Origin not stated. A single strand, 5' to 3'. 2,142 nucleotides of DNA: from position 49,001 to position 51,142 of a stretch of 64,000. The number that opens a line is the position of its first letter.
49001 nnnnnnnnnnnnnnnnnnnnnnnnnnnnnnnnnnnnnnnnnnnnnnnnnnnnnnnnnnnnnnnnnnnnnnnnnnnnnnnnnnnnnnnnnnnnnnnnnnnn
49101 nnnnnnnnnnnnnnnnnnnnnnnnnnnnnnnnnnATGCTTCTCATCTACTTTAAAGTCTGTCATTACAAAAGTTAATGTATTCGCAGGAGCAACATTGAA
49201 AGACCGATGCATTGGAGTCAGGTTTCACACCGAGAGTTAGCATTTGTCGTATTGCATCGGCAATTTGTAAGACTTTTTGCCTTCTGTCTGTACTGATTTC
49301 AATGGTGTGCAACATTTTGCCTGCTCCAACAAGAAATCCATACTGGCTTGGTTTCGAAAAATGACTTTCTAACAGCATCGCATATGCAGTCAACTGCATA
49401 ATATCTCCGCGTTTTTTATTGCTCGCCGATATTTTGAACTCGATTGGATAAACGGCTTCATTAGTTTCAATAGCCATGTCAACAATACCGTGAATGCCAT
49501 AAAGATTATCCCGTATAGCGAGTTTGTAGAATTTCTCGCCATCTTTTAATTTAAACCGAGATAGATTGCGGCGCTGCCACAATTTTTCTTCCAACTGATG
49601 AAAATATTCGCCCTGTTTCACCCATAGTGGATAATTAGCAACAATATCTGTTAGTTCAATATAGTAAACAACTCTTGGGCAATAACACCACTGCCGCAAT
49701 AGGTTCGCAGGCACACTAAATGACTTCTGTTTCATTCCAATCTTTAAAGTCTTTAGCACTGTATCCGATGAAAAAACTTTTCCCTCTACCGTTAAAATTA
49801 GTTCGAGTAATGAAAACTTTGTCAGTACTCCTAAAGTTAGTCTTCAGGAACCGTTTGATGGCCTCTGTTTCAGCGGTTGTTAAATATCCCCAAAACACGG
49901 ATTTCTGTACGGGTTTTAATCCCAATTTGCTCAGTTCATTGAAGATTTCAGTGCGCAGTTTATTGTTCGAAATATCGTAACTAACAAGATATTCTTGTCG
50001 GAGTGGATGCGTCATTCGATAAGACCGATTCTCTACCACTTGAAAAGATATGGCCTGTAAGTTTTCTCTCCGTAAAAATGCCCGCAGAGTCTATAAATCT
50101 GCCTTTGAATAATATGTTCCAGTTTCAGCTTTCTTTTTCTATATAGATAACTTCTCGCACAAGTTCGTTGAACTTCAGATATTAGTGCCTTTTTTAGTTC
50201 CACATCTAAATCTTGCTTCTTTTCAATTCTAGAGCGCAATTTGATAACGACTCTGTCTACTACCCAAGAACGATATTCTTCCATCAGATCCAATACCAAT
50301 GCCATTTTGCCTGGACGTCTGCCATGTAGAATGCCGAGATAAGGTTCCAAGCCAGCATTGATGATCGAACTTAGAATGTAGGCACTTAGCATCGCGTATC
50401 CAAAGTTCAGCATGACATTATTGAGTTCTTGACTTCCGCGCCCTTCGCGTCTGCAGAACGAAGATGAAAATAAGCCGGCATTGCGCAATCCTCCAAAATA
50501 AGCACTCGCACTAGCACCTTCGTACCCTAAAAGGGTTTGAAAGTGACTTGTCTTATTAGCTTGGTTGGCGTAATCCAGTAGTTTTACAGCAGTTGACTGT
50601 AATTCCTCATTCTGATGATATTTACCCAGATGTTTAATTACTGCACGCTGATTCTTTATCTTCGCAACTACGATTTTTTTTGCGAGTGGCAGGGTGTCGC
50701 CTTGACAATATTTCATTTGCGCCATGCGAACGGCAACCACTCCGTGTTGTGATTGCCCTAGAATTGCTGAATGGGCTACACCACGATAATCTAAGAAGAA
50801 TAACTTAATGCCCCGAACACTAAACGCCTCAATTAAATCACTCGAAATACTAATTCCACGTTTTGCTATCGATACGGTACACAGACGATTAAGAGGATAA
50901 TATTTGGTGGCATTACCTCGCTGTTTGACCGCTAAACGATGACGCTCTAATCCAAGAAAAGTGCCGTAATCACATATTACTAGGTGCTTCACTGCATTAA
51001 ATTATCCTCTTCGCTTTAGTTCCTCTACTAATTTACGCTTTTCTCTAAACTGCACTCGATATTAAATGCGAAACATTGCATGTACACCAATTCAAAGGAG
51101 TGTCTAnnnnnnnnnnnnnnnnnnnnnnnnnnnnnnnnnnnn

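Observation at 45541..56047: Complete type II-B CRISPR-Cas9 locus with a 1647-aa Francisella-like Cas9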

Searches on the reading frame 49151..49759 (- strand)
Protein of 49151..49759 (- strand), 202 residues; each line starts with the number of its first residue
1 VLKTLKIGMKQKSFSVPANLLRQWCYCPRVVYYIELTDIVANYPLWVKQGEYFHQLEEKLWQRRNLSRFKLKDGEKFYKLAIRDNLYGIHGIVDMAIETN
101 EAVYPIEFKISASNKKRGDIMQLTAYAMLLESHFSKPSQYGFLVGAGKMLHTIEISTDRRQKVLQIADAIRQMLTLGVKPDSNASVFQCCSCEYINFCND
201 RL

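Call 6: search_protein_families(library=pfam, proteins=[window:49151-49759:-])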
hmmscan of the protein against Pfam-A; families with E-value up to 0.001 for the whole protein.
window:49151-49759:- (202 aa): 3 families
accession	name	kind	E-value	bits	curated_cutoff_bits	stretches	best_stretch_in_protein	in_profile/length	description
PF01930.23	Cas_Cas4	-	1.4e-12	48.4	22.7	1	21-198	5-158/160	Domain of unknown function DUF83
PF12705.13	PDDEXK_1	-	4.3e-06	27.3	22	1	73-199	108-247/247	PD-(D/E)XK nuclease superfamily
PF06023.18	Csa1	-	0.00042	20.2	27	0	106-199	195-290/292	CRISPR-associated exonuclease Csa1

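Call 42: search_protein_families(library=ncbifam, proteins=[window:49151-49759:-])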
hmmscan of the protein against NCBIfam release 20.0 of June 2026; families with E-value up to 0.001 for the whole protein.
window:49151-49759:- (202 aa): 3 families
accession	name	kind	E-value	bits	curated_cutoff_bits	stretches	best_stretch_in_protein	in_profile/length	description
TIGR00372.1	cas4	equivalog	2.5e-26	92.6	65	1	21-199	6-179/180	CRISPR-associated protein Cas4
NF049935.1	cas4g_cas1g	exception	1e-14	54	560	1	16-198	2-189/546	CRISPR-associated endonuclease Cas4g/Cas1g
TIGR01896.1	cas_AF1879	equivalog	0.00095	18.9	103.35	0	105-198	175-272/273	type I-A CRISPR-associated protein Cas4/Csa1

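Call 96: search_protein_families(library=padloc, proteins=[window:49151-49759:-], max_evalue=0.01)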
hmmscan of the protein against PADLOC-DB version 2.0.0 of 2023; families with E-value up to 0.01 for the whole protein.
window:49151-49759:- (202 aa): 23 families
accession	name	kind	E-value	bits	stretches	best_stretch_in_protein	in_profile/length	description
PDLC02083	Cas4_II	-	6.7e-61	203.9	1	16-201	2-186/186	-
PDLC00943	Cas4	-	6.7e-27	92.6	1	21-199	6-179/180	CRISPR-associated protein Cas4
PDLC01250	Cas4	-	7.6e-26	89.4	1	20-198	5-167/168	"CAS-I,CAS-II,CAS-III,CAS-IV,CAS-V,CAS-VI; acquisition_associated"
PDLC02034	Cas4d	-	9.2e-21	72.4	1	13-198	3-180/192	-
PDLC01447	Cas4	-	2.2e-20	71.7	1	16-200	5-159/161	"CAS-I,CAS-II,CAS-III,CAS-IV,CAS-V,CAS-VI; acquisition_associated"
PDLC01773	Cas4c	-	2.7e-20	70.7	1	12-200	16-195/229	-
PDLC00944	Cas4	-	1.1e-18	66.1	1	21-198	6-176/177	Cas4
PDLC02035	Cas4d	-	4.2e-17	60.3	1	18-198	8-174/196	-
PDLC02087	Cas4b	-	5.6e-17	60.5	1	23-198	10-188/189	-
PDLC01611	Cas4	-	1.6e-15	55.7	1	21-198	5-156/158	"CAS-I,CAS-II,CAS-III,CAS-IV,CAS-V,CAS-VI; acquisition_associated"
PDLC01747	Cas1g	-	7.9e-13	45.8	1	16-198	1-176/523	-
PDLC02067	Cas1b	-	1.3e-07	28.8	1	25-196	7-172/533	-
PDLC02085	Cas4a2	-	2.6e-07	29.1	1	70-199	45-162/166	-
PDLC01771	Cas4b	-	1.4e-06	26.6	1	98-198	61-158/162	-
PDLC02084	Cas4a1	-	4.6e-06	24.6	1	110-199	176-270/271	-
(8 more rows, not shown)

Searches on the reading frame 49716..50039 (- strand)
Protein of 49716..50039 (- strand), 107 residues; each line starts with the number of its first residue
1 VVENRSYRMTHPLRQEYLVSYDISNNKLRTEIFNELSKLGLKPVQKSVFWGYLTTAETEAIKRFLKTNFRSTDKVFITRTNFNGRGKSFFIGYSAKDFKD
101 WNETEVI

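Call 6: search_protein_families(library=pfam, proteins=[window:49716-50039:-])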
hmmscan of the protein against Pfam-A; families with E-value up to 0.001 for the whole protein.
window:49716-50039:- (107 aa): 1 family
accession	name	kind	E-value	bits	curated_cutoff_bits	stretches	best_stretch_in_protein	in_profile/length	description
PF09827.14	CRISPR_Cas2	-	5.6e-12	46.1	23.8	1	17-79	3-65/74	CRISPR associated protein Cas2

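Call 42: search_protein_families(library=ncbifam, proteins=[window:49716-50039:-])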
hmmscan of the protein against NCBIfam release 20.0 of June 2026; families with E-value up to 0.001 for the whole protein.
window:49716-50039:- (107 aa): 1 family
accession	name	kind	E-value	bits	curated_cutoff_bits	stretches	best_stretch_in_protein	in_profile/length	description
TIGR01573.1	cas2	equivalog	2.7e-07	30.8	24.5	1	17-79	3-69/96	CRISPR-associated endonuclease Cas2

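Call 96: search_protein_families(library=padloc, proteins=[window:49716-50039:-], max_evalue=0.01)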
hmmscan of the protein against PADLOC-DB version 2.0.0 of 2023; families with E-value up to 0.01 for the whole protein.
window:49716-50039:- (107 aa): 18 families
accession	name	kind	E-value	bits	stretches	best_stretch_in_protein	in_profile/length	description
PDLC02070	Cas2_II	-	1.7e-30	103.3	1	15-107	1-89/89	-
PDLC01649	Cas2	-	1.1e-12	46.1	1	17-79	3-64/70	"CAS-I,CAS-II,CAS-III,CAS-IV,CAS-V,CAS-VI; acquisition_2"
PDLC01338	Cas2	-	5.2e-11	40.9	1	17-81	1-62/76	"CAS-I,CAS-II,CAS-III,CAS-IV,CAS-V,CAS-VI; acquisition_2"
PDLC01525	Cas2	-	1.1e-10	40.1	1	18-77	4-63/90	"CAS-I,CAS-II,CAS-III,CAS-IV,CAS-V,CAS-VI; acquisition_2"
PDLC02075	Cas2a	-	1.9e-10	39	1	17-77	3-64/85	-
PDLC01443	Cas2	-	2.1e-09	35.8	1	17-93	3-77/86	"CAS-I,CAS-II,CAS-III,CAS-IV,CAS-V,CAS-VI; acquisition_2"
PDLC02077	Cas2b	-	2.2e-09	35.6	1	18-77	4-64/96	-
PDLC01748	Cas2_IIIa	-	9.3e-09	33.8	1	18-77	4-62/88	-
PDLC01750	Cas2b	-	1.7e-08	32.8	1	18-80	4-64/86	-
PDLC01756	Cas2g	-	2.4e-08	31.9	1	14-78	3-67/96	-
PDLC01251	Cas2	-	5.9e-08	30.9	1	17-78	3-63/84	"CAS-I,CAS-II,CAS-III,CAS-IV,CAS-V,CAS-VI; acquisition_2"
PDLC00935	Cas2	-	7e-08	30.8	1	17-79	3-69/96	CRISPR-associated endonuclease Cas2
PDLC02074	Cas2_IIIb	-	1.1e-07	29.8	1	18-78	4-63/86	-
PDLC02027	Cas2d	-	2.5e-07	29.1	1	16-88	2-74/89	-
PDLC00936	Cas2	-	4.1e-07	28.4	1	17-77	1-64/83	Cas2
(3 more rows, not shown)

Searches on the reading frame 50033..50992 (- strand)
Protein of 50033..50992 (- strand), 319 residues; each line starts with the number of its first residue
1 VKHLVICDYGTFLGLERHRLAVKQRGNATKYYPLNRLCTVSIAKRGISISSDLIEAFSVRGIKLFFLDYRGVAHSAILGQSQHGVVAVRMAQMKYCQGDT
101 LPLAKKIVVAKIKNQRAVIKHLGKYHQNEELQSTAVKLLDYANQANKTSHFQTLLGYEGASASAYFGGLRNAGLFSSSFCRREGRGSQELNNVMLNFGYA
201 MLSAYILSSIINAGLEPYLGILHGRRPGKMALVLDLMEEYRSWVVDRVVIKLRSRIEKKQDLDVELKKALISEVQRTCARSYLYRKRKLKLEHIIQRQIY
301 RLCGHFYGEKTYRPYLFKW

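Call 6: search_protein_families(library=pfam, proteins=[window:50033-50992:-])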
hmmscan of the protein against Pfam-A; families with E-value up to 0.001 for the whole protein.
window:50033-50992:- (319 aa): 1 family
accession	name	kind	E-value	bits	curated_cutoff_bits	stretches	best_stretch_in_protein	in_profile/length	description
PF01867.21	Cas_Cas1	-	4.1e-62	210.3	22.3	1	4-273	1-271/283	CRISPR associated protein Cas1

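Call 42: search_protein_families(library=ncbifam, proteins=[window:50033-50992:-])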
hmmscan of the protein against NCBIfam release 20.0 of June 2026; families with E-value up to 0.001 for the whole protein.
window:50033-50992:- (319 aa): 10 families
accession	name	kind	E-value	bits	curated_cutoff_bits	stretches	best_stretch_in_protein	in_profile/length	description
TIGR00287.1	cas1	equivalog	1.7e-59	201.5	71.7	1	4-314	2-327/327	CRISPR-associated endonuclease Cas1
NF049935.1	cas4g_cas1g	exception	9.6e-46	156.4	560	1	3-285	216-502/546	CRISPR-associated endonuclease Cas4g/Cas1g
TIGR03640.1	cas1_DVULG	exception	3.4e-43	148.1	385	1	4-293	6-304/340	type I-C CRISPR-associated endonuclease Cas1c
TIGR04093.1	cas1_CYANO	exception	2e-40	138.8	385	1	27-274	30-278/334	type I-D CRISPR-associated endonuclease Cas1d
TIGR03639.1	cas1_NMENI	exception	3.2e-35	121.8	120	1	9-299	8-274/278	type II CRISPR-associated endonuclease Cas1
TIGR03983.1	cas1_MYXAN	equivalog_domain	1.2e-28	100.1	358.05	1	5-288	15-304/347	type I-MYXAN CRISPR-associated endonuclease Cas1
TIGR03641.1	cas1_HMARI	exception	1.4e-26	93.6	304.1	1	24-319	21-324/324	type I-B CRISPR-associated endonuclease Cas1b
TIGR04329.1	cas1_PREFRAN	exception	3.3e-25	88.8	300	1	31-268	38-266/317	type V CRISPR-associated endonuclease Cas1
TIGR03637.1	cas1_YPEST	exception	7.9e-06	25.4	150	1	111-284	129-299/307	type I-F CRISPR-associated endonuclease Cas1f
TIGR03638.1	cas1_ECOLI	exception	3.2e-05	23.3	215.6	1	185-273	166-250/269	type I-E CRISPR-associated endonuclease Cas1e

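Call 96: search_protein_families(library=padloc, proteins=[window:50033-50992:-], max_evalue=0.01)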
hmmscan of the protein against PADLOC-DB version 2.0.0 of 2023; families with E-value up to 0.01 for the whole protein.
window:50033-50992:- (319 aa): 30 families (the best 25 are shown)
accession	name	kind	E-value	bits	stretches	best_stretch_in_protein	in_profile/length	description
PDLC02062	Cas1_II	-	4.1e-122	405.4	1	1-319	1-317/317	-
PDLC01248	Cas1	-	9.2e-64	213.7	1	3-307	2-288/289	"CAS-I,CAS-II,CAS-III,CAS-IV,CAS-V,CAS-VI; acquisition_1"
PDLC01608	Cas1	-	1.7e-60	202.9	1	4-273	1-264/276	"CAS-I,CAS-II,CAS-III,CAS-IV,CAS-V,CAS-VI; acquisition_1"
PDLC00927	Cas1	-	4.5e-60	201.5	1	4-314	2-327/327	CRISPR-associated endonuclease Cas1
PDLC01449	Cas1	-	2.8e-57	192.1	1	1-310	1-284/285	"CAS-I,CAS-II,CAS-III,CAS-IV,CAS-V,CAS-VI; acquisition_1"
PDLC00928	Cas1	-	5.3e-56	187.9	1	6-306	4-313/315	Cas1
PDLC02063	Cas1_IIIb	-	1.6e-50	170.3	1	3-319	312-617/617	-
PDLC01249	Cas1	-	4.8e-49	165.1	1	4-258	1-241/246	"CAS-I,CAS-II,CAS-III,CAS-IV,CAS-V,CAS-VI; acquisition_1"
PDLC01743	Cas1c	-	1e-48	164.3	1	4-293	8-300/337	-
PDLC02066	Cas1b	-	8e-47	158.1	1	3-303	2-316/322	-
PDLC01747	Cas1g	-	8.2e-47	158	1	4-268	200-461/523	-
PDLC02025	Cas1d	-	4.5e-45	152.5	1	4-276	4-264/316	-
PDLC01334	Cas1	-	6.6e-44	148.6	1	4-293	5-301/336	"CAS-I,CAS-II,CAS-III,CAS-IV,CAS-V,CAS-VI; acquisition_1"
PDLC00923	Cas1c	-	8.9e-44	148.1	1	4-293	6-304/340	"CRISPR-associated endonuclease Cas1, subtype I-C/DVULG"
PDLC02061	Cas1_II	-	8.5e-39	131.4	1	2-309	32-296/335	-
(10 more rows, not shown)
